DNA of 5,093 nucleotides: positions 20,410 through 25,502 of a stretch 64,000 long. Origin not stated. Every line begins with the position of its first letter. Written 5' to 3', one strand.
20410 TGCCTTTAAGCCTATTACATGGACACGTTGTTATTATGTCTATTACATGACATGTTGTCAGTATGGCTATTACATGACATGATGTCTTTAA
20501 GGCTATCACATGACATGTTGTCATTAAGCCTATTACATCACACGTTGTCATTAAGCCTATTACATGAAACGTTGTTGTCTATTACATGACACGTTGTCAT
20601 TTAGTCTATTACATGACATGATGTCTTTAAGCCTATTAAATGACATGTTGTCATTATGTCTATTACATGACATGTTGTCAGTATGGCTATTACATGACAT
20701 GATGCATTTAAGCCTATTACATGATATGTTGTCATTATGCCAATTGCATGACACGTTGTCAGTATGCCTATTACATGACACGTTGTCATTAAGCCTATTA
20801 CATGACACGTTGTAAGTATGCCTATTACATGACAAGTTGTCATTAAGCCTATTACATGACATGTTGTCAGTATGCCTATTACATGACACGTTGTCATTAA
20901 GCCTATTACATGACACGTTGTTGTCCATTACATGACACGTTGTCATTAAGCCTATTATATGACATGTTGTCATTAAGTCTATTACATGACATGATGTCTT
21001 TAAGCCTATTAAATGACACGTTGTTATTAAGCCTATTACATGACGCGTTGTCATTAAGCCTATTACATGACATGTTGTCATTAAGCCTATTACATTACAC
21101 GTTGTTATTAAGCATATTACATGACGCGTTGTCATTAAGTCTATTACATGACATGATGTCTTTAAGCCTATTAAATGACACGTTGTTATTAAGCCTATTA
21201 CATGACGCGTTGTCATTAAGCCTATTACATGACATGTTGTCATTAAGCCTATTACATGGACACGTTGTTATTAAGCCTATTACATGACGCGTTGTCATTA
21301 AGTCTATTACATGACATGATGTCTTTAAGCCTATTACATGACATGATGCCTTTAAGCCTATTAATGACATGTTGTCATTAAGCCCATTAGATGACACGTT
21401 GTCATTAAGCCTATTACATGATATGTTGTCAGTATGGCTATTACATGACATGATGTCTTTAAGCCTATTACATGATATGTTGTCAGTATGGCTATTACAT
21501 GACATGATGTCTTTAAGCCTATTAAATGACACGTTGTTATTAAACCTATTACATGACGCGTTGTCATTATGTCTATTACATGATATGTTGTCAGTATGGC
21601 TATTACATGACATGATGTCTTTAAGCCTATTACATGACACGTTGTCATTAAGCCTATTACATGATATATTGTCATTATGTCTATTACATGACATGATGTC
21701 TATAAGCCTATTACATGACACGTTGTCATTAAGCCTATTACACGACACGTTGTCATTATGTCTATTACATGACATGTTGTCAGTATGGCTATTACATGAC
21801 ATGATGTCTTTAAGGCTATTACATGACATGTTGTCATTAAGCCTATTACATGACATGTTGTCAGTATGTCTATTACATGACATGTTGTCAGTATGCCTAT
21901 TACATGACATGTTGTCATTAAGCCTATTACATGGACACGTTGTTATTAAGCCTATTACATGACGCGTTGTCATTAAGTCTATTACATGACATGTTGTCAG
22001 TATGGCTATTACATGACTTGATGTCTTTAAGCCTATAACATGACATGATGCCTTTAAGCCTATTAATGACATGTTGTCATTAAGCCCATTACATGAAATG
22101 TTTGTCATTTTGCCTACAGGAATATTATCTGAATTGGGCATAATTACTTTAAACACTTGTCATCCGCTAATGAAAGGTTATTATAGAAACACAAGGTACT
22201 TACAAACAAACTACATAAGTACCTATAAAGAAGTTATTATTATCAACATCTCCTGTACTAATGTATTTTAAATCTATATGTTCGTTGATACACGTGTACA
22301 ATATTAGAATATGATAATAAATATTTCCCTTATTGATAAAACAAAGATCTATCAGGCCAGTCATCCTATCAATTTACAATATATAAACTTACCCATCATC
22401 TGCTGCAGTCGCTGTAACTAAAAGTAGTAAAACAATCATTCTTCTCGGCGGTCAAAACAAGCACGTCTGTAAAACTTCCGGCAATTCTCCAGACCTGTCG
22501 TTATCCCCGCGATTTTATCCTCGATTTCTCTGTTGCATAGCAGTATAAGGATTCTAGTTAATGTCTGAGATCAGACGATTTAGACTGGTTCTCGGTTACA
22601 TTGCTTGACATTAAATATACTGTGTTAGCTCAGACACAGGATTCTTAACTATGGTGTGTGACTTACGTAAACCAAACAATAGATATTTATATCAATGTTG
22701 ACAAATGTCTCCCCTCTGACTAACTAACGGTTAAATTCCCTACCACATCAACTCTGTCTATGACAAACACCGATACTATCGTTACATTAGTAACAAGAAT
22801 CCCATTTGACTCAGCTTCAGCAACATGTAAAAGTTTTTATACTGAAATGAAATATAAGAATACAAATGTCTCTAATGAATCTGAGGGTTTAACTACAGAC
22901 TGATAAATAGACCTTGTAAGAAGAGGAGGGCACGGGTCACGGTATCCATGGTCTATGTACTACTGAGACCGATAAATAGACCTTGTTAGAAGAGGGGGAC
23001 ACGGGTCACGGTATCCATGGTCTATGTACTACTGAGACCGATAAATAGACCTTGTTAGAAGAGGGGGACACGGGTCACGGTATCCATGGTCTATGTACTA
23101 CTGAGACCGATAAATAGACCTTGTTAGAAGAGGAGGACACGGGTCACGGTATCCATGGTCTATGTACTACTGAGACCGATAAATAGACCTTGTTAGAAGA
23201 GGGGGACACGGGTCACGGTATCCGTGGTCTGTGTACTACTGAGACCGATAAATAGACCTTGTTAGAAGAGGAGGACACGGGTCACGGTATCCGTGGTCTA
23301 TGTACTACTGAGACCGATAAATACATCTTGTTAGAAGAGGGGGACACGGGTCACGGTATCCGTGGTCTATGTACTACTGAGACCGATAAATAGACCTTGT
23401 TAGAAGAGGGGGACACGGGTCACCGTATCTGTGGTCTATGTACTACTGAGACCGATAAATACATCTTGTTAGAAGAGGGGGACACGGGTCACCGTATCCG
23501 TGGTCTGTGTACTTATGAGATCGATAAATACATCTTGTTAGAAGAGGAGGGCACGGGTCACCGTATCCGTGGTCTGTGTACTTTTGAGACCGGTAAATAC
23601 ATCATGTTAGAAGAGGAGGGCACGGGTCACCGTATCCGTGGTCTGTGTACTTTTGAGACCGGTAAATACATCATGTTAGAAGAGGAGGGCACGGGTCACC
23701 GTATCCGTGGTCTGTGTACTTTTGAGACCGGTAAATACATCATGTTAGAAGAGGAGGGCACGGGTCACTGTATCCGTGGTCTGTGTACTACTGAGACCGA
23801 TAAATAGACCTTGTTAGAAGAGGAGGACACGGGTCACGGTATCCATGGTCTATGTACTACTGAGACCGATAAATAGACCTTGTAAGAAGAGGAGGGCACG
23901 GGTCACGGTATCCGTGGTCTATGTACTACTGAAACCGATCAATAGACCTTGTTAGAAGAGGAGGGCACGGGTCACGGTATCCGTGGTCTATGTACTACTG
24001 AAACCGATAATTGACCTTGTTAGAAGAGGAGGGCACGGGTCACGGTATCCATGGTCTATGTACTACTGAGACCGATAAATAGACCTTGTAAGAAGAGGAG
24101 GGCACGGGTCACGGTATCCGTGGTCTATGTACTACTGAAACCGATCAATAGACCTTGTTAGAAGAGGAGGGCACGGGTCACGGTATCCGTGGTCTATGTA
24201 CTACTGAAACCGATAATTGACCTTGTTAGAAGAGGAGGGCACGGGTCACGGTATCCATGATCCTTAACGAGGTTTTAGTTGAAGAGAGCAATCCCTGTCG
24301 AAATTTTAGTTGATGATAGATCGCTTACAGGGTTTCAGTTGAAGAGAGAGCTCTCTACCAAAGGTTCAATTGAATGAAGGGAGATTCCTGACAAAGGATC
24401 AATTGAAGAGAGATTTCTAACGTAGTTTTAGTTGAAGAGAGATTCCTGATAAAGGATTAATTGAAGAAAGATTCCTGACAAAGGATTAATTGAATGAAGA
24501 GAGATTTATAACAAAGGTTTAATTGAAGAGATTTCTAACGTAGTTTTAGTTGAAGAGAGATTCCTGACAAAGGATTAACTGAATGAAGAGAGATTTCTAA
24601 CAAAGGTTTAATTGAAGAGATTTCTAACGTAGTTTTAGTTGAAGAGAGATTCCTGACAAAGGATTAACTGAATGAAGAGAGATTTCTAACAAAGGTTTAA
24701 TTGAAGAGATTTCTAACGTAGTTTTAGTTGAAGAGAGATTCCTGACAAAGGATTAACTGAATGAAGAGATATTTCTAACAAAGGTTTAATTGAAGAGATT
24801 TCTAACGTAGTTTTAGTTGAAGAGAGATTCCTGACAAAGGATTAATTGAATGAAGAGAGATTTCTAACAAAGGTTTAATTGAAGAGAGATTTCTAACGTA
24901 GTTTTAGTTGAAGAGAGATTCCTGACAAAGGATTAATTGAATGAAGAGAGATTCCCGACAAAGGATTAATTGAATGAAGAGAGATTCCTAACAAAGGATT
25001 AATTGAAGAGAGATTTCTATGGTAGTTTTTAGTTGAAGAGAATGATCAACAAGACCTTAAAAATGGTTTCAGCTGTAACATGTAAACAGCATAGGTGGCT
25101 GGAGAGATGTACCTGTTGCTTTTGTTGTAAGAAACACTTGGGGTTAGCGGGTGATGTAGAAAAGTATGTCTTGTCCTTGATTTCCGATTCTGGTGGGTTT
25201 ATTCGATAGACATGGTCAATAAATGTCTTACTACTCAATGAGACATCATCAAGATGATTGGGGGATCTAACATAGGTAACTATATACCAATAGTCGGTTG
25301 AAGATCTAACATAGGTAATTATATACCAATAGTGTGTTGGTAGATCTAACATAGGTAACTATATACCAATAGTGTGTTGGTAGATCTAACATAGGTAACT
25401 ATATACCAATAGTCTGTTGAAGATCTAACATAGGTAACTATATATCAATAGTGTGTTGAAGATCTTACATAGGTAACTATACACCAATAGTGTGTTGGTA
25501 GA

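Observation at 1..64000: Eukaryotic satellite-dense locus: at least 19 unrelated homogenised tandem-repeat families in 64 kb, packed between and inside genes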

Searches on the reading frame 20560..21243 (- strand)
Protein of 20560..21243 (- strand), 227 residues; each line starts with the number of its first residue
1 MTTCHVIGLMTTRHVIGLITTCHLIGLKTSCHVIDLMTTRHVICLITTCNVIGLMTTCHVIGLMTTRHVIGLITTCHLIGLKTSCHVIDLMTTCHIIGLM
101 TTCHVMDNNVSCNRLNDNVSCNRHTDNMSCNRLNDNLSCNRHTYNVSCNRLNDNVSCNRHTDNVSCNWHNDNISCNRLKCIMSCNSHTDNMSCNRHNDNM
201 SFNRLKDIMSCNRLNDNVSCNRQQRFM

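Call 18: find_encoding_contigs(protein=window:20560-21243:-, flank=10000)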
Protein window:20560-21243:- (227 aa): no gene with exactly this product is on record in the collection.

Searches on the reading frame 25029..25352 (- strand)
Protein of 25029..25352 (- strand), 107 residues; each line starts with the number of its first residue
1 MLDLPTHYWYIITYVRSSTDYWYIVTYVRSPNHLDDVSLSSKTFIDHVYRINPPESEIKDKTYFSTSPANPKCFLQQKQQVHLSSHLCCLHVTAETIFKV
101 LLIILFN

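Call 9: search_protein_families(library=pfam, max_evalue=1, proteins=[window:25029-25352:-])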
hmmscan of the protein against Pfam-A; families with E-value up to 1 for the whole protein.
window:25029-25352:- (107 aa): 1 family
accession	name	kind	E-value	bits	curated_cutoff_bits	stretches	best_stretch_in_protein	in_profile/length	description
PF09266.15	VirDNA-topo-I_N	-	0.024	15.3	25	1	15-44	18-47/58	Viral DNA topoisomerase I, N-terminal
